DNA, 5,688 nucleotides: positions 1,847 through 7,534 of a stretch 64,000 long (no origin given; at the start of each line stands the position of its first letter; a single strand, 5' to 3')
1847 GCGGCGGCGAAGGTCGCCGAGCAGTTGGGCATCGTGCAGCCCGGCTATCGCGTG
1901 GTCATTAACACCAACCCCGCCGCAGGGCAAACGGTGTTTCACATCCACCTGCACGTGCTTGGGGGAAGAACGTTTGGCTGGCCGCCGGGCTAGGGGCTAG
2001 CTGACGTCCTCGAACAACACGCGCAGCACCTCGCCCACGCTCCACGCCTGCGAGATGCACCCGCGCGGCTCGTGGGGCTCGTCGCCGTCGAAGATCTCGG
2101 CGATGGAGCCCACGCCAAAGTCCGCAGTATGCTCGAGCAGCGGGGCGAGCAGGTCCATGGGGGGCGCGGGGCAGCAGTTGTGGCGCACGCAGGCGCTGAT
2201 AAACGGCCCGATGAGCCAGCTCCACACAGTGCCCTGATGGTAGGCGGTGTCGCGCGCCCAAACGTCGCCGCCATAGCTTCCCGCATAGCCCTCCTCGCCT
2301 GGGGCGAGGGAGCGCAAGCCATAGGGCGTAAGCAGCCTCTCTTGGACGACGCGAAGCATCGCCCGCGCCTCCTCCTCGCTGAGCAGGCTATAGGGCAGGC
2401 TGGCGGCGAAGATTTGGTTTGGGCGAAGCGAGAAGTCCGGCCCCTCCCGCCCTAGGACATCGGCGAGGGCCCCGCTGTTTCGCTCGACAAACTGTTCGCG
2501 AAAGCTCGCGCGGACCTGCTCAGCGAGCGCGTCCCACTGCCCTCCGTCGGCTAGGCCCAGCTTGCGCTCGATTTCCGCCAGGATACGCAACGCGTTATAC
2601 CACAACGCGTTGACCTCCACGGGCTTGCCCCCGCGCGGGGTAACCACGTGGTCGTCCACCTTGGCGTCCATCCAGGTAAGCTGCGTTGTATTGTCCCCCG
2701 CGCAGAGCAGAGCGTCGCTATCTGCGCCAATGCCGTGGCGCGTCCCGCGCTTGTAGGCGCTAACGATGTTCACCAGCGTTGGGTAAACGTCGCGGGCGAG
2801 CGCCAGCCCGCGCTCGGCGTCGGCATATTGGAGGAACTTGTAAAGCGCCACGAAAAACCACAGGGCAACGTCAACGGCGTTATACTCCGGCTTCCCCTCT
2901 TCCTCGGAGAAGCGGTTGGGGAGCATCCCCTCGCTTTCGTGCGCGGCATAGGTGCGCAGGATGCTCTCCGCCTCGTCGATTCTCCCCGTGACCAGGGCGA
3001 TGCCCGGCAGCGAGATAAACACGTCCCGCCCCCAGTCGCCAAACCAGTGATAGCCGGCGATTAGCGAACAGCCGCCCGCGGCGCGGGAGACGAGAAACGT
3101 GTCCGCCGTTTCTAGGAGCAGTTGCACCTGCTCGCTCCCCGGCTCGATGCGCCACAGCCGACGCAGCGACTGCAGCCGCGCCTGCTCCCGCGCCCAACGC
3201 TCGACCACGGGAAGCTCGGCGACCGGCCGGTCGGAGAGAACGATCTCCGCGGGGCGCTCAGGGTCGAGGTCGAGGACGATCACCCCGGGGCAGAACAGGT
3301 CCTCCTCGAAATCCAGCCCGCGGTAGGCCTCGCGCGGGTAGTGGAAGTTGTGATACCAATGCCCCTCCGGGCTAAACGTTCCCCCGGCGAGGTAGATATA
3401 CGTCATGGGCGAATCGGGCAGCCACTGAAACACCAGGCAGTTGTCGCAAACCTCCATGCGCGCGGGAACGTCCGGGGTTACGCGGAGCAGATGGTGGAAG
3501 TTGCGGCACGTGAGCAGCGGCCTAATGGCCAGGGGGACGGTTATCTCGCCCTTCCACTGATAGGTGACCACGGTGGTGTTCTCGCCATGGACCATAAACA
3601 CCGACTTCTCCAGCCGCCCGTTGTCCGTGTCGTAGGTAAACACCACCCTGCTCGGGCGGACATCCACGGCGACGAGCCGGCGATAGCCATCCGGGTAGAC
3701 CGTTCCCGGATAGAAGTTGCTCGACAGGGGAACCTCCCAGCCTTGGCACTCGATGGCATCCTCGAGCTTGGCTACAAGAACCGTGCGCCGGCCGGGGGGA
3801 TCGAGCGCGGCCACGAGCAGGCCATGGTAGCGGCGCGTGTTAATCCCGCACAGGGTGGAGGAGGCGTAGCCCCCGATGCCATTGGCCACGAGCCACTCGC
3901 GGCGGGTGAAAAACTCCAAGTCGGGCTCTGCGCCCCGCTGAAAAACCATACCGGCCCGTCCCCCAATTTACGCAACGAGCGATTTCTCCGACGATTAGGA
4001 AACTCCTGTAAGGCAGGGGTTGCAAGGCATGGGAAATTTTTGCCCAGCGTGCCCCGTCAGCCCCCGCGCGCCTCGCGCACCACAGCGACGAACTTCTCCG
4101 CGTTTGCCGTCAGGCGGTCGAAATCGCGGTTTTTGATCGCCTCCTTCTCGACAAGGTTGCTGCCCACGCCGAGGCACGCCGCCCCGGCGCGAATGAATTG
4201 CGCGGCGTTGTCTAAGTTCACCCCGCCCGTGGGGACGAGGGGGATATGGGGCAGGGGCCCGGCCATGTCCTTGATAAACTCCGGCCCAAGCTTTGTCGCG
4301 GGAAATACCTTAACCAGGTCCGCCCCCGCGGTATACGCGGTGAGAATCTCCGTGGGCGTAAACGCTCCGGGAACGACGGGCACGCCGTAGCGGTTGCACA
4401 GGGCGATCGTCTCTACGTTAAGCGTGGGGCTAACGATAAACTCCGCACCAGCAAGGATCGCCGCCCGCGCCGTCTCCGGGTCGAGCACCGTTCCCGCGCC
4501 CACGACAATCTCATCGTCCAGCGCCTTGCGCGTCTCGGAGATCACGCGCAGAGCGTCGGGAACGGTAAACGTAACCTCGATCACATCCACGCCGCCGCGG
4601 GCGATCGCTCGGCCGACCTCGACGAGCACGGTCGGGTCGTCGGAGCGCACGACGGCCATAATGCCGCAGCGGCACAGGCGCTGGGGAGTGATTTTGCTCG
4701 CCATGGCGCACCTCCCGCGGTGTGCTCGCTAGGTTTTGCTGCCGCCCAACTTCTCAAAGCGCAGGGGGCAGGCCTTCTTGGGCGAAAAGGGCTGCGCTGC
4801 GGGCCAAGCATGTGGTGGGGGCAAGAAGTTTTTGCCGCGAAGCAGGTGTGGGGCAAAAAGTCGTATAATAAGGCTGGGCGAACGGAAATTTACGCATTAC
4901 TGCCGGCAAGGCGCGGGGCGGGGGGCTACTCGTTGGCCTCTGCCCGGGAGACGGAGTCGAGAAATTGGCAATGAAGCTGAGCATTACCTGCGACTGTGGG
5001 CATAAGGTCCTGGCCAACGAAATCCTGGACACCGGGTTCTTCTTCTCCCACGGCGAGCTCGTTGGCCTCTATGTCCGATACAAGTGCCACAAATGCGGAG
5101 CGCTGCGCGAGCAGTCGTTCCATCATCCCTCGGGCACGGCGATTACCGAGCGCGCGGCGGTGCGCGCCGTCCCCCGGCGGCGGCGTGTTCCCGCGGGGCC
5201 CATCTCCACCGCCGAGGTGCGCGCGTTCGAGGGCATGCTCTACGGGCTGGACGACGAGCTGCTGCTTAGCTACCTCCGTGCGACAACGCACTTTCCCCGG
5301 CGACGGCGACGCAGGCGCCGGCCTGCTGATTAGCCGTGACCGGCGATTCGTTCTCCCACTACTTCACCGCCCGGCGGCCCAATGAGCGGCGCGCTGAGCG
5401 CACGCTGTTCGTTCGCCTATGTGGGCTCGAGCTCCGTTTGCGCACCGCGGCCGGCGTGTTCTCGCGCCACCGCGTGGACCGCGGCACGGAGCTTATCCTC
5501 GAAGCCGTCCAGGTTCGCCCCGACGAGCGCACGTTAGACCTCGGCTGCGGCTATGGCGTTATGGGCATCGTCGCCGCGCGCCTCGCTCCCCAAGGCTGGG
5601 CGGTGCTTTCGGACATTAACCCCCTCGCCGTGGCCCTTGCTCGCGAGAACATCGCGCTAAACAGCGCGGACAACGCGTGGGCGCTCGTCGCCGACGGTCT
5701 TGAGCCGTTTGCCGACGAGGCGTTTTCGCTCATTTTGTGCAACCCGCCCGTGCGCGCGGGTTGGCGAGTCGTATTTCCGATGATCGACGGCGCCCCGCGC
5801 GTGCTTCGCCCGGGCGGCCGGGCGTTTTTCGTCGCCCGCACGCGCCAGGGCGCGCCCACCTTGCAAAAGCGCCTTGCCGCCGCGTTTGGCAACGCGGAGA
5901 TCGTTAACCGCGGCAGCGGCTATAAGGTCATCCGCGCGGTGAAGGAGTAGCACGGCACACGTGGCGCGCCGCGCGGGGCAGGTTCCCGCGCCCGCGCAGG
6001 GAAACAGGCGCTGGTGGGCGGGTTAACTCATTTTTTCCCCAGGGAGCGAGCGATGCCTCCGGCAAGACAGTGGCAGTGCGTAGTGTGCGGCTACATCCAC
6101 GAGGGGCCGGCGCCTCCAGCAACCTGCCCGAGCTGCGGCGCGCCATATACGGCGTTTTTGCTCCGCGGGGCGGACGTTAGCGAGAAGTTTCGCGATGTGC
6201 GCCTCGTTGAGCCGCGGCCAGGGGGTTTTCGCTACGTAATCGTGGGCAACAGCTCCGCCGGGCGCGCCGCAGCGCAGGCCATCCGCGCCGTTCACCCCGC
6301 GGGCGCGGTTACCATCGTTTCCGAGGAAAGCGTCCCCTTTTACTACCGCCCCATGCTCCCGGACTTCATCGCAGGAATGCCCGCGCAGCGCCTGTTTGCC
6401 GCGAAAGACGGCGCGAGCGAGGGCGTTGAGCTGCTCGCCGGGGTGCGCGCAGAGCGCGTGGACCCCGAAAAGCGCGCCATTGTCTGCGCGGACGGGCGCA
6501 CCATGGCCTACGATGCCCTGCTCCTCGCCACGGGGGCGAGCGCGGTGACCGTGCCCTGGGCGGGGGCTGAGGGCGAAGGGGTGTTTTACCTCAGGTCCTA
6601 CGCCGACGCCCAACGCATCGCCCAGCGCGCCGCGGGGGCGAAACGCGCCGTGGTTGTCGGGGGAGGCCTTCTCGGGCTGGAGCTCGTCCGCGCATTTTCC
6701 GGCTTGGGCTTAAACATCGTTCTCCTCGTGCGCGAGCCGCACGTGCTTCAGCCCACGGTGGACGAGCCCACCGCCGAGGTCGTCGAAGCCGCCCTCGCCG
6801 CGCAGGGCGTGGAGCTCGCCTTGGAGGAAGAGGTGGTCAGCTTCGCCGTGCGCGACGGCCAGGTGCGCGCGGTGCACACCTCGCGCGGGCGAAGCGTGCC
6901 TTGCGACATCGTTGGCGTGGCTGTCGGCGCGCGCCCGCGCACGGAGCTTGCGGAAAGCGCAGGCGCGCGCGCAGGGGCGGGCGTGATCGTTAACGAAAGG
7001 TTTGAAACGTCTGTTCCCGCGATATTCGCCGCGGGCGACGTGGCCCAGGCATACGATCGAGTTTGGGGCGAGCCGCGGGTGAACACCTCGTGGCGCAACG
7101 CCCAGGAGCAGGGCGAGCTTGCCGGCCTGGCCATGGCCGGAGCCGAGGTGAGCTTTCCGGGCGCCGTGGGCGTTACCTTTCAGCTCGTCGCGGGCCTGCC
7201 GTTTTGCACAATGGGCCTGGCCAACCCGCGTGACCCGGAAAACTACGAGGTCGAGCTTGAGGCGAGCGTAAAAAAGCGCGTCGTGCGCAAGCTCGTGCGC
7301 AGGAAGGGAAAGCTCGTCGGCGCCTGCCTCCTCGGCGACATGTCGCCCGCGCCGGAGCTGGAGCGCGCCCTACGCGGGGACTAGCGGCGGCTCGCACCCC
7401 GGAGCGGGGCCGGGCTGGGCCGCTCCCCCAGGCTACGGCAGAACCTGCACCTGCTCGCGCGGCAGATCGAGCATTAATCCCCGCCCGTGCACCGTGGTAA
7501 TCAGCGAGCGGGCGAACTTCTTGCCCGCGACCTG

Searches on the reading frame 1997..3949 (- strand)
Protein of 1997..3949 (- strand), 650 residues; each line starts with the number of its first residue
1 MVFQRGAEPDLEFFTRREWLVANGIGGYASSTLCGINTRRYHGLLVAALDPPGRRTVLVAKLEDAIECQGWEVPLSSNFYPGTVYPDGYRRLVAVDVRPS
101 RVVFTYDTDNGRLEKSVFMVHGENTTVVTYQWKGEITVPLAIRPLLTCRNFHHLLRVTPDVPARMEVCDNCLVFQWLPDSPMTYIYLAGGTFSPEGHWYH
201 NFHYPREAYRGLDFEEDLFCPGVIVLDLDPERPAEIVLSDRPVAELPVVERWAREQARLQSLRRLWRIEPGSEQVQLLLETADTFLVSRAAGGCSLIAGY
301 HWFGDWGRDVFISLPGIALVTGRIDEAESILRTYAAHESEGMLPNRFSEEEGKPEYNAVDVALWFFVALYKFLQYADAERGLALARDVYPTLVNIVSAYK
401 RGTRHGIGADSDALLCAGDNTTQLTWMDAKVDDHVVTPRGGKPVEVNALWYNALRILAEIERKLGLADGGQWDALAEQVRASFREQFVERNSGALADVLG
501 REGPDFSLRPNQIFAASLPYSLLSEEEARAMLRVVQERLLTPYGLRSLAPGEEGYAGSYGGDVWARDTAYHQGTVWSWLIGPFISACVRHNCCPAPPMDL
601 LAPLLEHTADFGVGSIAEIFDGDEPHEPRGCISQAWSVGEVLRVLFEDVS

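Call 8: search_protein_families(library=pfam, proteins=[window:1997-3949:-], max_evalue=0.001)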
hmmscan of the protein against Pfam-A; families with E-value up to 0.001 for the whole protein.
window:1997-3949:- (650 aa): 2 families
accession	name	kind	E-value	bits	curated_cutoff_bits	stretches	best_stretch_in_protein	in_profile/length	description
PF06202.20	GDE_C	-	7.3e-119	397.4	21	1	282-643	3-367/367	Amylo-alpha-1,6-glucosidase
PF12439.13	GDE_N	-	2.4e-69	233.6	27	1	17-231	1-215/219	Glycogen debranching enzyme N terminal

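Call 53: find_homologous_proteins(query=window:1997-3949:-, max_evalue=1e-50)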
Query window:1997-3949:- (650 aa): 7996 proteins with E <= 1e-50 among 8000 candidates; the best 120 are listed.
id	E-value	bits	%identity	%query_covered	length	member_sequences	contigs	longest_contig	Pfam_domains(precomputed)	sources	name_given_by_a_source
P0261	0.0e+0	1528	100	100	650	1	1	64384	PF12439.14,PF06202.21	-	-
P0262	3.3e-191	655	50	98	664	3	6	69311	PF12439.14,PF06202.21,PF22422.3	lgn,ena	-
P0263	4.1e-189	648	50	98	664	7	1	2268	PF12439.14,PF06202.21,PF22422.3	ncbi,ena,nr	ncbi:MAG TPA: amylo-alpha-1,6-glucosidase [Armatimonadota bacterium]|nr:amylo-alpha-1,6-glucosidase 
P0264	2.1e-181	623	47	100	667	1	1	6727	PF12439.14,PF06202.21,PF22422.3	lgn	-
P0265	1.0e-179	617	46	98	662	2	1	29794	PF12439.14,PF06202.21,PF12899.14,PF22422.3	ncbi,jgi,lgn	ncbi:MAG: putative glycogen debranching enzyme [Candidatus Latescibacterota bacterium]|jgi:predicted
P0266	1.2e-177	610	47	98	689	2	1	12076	PF12439.14,PF06202.21,PF22422.3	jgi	-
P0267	1.3e-177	610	48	99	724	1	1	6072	PF12439.14,PF06202.21,PF22422.3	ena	-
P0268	1.6e-177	610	45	100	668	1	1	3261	PF17389.9,PF12439.14,PF06202.21,PF12899.14,PF22422.3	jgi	jgi:predicted glycogen debranching enzyme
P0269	1.0e-176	607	48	99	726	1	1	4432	PF12439.14,PF06202.21,PF22422.3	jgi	jgi:predicted glycogen debranching enzyme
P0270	3.4e-176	606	48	98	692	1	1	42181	PF12439.14,PF06202.21,PF22422.3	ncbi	-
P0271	5.0e-176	605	48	98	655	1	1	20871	PF12439.14,PF06202.21,PF22422.3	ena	-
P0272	9.3e-176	604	46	100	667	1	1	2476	PF12439.14,PF06202.21,PF22422.3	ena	-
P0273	1.1e-175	604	47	98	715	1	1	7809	PF17389.9,PF12439.14,PF06202.21,PF12899.14,PF22422.3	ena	-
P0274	1.5e-175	604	46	98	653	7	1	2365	PF17389.9,PF12439.14,PF06202.21,PF22422.3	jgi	-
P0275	1.6e-175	603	47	99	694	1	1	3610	PF12439.14,PF06202.21,PF12899.14,PF22422.3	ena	-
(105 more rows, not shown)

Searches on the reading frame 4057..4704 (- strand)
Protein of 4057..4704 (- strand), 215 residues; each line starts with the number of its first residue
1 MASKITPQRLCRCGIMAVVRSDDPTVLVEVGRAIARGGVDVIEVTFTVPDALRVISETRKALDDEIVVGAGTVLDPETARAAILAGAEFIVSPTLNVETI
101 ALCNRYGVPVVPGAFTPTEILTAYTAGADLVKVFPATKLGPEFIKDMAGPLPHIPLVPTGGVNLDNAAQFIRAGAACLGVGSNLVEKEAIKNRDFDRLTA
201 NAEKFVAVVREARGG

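Call 8: search_protein_families(library=pfam, proteins=[window:4057-4704:-], max_evalue=0.001)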
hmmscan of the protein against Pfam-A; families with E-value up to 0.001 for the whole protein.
window:4057-4704:- (215 aa): 3 families
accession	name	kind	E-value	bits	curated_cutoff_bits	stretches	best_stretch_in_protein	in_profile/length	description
PF01081.25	Aldolase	-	3.5e-45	154.3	27.8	1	10-199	5-194/196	KDPG and KHG aldolase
PF02581.23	TMP-TENI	-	0.00012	22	27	0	137-182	134-178/180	Thiamine monophosphate synthase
PF01180.27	DHO_dh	-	0.00084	19.1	27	0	142-186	228-274/291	Dihydroorotate dehydrogenase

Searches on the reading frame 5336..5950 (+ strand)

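Call 8: search_protein_families(library=pfam, proteins=[window:5336-5950:+], max_evalue=0.001)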
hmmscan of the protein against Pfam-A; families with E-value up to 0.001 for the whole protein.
window:5336-5950:+ (204 aa): 9 families
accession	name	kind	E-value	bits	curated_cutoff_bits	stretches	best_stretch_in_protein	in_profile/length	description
PF05175.20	MTS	-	3.3e-40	137.9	23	1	33-199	2-169/170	Methyltransferase small domain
PF06325.19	PrmA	-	1.2e-11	45.1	22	1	55-163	152-256/296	Ribosomal protein L11 methyltransferase (PrmA)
PF13847.12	Methyltransf_31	-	1.7e-10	41.2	27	1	63-162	4-106/145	Methyltransferase domain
PF13649.12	Methyltransf_25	-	2.7e-09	38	27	1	67-161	2-97/97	Methyltransferase domain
PF08241.18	Methyltransf_11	-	1.9e-06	28.8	21.2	1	67-165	1-95/95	Methyltransferase domain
PF08242.18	Methyltransf_12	-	2.2e-06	28.8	30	1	67-162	1-97/98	Methyltransferase domain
PF02475.24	TRM5-TYW2_MTfase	-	2e-05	25.1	28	1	30-120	7-95/164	TRM5/TYW2 methyltransferase domain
PF10294.15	Methyltransf_16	-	2.9e-05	24.3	21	1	63-113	47-96/174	Lysine methyltransferase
PF12847.13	Methyltransf_18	-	0.00099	19.6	27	0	58-133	10-86/151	Methyltransferase domain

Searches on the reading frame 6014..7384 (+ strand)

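Call 8: search_protein_families(library=pfam, proteins=[window:6014-7384:+], max_evalue=0.001)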
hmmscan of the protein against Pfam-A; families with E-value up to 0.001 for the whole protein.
window:6014-7384:+ (456 aa): 5 families
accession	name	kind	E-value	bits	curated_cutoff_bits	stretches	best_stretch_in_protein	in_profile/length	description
PF07992.20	Pyr_redox_2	-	3.3e-56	191.3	26.1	1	73-367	2-291/291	Pyridine nucleotide-disulphide oxidoreductase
PF00070.33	Pyr_redox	-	3.2e-14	53.6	22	1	211-290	1-80/82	Pyridine nucleotide-disulphide oxidoreductase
PF21349.2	RUBY_RBDX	-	2.3e-11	43.4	26.5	1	20-48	1-29/30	Rubrerythrin, rubredoxin-like domain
PF18267.7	Rubredoxin_C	-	5.2e-05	23.6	25.9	1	392-453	7-66/70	Rubredoxin NAD+ reductase C-terminal domain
PF01266.30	DAO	-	0.00077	19.5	27.9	0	259-317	157-214/353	FAD dependent oxidoreductase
